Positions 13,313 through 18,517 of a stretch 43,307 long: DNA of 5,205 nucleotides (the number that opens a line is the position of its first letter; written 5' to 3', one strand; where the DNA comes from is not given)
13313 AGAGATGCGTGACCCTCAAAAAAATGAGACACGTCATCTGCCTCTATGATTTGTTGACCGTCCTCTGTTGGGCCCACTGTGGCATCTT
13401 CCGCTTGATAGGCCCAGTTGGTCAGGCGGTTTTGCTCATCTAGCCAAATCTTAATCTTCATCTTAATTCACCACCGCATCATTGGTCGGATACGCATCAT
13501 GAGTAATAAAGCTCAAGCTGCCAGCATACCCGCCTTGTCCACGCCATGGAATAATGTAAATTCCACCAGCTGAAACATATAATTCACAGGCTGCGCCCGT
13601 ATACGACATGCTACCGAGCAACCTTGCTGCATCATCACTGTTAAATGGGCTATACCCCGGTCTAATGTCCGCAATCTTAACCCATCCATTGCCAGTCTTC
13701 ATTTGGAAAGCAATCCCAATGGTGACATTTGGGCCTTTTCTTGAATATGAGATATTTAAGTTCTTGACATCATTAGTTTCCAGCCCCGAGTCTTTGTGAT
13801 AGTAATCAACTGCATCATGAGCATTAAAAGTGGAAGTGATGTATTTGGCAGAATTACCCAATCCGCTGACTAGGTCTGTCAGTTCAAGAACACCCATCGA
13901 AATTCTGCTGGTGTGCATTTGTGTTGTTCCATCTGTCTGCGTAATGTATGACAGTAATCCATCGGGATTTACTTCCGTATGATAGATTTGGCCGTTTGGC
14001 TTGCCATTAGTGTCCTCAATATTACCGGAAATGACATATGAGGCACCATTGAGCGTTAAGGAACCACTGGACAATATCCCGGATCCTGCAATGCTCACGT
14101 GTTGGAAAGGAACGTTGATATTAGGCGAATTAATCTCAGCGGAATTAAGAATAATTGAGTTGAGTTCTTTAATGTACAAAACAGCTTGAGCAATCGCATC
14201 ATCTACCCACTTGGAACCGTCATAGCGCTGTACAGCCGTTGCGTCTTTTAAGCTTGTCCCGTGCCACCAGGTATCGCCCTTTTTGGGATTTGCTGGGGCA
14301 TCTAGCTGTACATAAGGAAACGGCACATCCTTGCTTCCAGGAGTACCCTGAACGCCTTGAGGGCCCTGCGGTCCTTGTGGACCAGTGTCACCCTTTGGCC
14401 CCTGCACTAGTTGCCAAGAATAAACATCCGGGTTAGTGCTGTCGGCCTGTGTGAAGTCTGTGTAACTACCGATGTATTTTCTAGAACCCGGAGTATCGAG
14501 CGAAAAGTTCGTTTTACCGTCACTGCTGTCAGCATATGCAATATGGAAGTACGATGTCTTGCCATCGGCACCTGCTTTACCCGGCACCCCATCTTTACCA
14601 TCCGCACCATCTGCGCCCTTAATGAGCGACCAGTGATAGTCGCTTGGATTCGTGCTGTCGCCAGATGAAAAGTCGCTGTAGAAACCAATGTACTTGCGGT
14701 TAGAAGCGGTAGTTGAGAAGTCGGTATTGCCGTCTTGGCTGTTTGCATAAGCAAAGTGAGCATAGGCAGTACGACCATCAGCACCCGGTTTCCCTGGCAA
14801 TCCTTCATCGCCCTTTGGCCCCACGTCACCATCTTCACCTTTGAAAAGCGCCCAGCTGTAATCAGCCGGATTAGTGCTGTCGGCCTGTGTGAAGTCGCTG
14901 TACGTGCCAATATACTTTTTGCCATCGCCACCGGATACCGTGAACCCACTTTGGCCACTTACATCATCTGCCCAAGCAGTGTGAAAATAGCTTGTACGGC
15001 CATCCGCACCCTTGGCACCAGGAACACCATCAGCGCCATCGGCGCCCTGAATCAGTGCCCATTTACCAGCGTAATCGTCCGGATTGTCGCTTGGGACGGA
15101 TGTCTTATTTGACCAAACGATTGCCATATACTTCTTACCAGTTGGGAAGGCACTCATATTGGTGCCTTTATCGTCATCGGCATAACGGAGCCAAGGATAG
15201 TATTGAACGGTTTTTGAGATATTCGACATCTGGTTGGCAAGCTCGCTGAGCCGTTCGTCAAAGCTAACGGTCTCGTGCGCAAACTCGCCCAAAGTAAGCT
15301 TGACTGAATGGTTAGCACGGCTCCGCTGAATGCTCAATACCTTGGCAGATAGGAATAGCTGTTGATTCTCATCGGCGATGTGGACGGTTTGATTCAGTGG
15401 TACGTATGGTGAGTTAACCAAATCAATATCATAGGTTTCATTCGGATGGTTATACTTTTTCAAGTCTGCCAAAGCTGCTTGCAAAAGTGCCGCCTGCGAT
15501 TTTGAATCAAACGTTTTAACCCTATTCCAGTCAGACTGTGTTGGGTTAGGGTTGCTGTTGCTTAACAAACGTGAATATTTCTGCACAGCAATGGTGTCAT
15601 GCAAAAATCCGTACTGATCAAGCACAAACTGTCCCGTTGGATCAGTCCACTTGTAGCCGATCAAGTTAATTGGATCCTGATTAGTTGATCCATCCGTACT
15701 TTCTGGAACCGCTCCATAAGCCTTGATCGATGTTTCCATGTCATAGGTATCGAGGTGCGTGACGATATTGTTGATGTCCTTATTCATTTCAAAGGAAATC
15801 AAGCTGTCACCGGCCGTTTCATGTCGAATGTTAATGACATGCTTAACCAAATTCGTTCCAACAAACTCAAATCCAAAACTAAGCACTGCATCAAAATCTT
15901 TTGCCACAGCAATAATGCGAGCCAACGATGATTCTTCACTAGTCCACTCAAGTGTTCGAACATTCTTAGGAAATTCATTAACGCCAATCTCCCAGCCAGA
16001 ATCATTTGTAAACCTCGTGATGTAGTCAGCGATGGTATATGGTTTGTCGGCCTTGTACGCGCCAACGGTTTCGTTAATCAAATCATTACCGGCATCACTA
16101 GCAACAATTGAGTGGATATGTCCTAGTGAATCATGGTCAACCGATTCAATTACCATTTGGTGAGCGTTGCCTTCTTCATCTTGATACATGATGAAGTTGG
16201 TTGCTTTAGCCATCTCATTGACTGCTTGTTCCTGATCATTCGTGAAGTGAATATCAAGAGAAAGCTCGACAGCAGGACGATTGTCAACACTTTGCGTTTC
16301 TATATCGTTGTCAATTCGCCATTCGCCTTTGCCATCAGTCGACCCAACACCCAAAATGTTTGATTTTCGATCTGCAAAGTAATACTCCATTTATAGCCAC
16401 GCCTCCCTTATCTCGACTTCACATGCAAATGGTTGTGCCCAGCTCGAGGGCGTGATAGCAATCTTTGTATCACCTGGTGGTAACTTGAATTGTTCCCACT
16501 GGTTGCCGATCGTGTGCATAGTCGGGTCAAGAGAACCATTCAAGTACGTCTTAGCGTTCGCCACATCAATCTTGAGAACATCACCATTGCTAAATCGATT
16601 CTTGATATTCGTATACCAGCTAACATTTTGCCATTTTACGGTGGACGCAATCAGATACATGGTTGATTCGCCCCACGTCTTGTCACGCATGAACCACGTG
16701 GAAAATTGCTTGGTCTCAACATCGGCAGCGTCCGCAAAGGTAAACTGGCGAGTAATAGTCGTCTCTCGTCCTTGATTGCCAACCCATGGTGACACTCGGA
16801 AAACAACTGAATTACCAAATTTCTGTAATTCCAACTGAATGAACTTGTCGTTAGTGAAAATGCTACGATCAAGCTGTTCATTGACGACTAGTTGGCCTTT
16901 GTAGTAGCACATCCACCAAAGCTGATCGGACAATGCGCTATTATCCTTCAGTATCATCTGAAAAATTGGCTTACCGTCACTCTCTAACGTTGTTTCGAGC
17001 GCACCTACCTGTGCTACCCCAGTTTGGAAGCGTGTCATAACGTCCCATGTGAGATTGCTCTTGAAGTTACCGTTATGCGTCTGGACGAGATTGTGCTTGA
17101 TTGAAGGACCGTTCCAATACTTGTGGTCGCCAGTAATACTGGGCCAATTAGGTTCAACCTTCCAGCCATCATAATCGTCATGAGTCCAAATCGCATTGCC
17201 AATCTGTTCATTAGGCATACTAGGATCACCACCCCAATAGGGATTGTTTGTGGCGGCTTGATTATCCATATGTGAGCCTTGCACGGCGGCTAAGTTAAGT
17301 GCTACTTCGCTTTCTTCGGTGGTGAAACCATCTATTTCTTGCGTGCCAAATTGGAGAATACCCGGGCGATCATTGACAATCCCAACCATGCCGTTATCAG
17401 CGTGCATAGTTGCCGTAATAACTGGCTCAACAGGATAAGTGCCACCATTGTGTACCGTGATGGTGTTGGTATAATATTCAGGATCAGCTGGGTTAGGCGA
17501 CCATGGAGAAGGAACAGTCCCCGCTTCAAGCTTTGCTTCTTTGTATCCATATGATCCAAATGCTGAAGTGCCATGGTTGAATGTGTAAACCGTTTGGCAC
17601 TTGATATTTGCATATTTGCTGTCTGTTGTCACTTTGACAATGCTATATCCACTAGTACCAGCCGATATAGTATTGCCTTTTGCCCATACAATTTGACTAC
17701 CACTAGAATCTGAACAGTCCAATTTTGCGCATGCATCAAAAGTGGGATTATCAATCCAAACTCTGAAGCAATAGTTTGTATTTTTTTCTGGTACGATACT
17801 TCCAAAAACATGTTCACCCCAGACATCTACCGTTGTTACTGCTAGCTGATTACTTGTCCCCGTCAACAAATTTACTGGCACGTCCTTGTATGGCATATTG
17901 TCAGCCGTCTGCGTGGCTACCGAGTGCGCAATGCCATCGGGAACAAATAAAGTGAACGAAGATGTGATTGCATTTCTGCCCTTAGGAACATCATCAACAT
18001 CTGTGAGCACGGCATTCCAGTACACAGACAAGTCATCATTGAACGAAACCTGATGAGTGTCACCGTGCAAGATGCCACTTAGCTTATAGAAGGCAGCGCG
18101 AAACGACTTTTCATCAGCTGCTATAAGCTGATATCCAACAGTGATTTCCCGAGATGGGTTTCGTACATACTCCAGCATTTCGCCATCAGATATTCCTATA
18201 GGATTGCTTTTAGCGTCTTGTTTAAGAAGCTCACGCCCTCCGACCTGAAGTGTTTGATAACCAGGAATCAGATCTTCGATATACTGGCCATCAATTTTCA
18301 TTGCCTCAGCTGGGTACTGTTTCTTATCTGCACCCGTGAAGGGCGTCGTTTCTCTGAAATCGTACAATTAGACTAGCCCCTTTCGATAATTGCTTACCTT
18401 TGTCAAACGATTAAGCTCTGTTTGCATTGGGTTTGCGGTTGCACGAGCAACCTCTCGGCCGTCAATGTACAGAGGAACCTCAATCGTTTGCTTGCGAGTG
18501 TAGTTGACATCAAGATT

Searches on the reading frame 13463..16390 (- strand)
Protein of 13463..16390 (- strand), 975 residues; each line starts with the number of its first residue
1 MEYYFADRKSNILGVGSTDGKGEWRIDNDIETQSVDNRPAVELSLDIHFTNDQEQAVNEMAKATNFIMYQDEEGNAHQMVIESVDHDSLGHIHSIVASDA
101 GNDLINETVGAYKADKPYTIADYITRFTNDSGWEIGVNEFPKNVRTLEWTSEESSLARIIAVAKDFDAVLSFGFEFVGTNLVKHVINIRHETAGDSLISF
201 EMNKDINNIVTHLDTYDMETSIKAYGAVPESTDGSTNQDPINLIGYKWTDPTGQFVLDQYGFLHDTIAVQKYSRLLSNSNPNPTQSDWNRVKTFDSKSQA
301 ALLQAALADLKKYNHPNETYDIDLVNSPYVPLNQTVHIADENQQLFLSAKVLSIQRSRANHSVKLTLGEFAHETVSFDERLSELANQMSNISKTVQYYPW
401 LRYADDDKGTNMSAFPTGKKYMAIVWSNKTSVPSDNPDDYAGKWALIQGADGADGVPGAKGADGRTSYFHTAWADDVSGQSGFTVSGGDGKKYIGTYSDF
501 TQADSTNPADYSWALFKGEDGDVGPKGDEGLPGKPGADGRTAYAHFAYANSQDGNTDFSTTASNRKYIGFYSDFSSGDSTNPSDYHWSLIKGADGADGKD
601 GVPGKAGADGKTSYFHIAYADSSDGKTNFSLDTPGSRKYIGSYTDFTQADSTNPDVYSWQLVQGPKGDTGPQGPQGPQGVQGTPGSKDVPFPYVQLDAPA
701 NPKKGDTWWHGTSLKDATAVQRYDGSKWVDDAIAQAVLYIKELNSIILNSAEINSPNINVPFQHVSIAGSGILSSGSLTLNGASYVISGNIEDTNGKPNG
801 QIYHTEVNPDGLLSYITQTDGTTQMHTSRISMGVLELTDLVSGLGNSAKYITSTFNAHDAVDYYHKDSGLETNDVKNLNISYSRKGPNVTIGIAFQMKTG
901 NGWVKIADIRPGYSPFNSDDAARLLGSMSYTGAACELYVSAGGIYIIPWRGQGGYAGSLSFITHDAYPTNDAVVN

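Call 106: search_protein_families(library=pfam, proteins=[window:13463-16390:-], max_evalue=0.00001)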
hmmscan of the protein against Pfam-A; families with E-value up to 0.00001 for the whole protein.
window:13463-16390:- (975 aa): 3 families
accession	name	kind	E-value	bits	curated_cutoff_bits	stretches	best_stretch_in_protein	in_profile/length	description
PF06605.17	Prophage_tail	-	1.9e-11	44.6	31.3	1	124-371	28-240/250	Prophage endopeptidase tail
PF01391.23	Collagen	-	4.3e-10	39.7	27.2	0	518-540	34-56/60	Collagen triple helix repeat (20 copies)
PF21470.2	BppU-like_C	-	3.7e-08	33.7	27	0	492-515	2-25/59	Minor structural protein 5-like, C-terminal domain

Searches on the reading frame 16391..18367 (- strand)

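Call 106: search_protein_families(library=pfam, proteins=[window:16391-18367:-], max_evalue=0.00001)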
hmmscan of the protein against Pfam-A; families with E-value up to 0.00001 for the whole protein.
window:16391-18367:- (658 aa): 1 family
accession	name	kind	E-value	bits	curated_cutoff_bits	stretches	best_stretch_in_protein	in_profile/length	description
PF22768.1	SPP1_Dit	-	5.9e-08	33.3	25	1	582-657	28-97/97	Siphovirus-type tail component, C-terminal domain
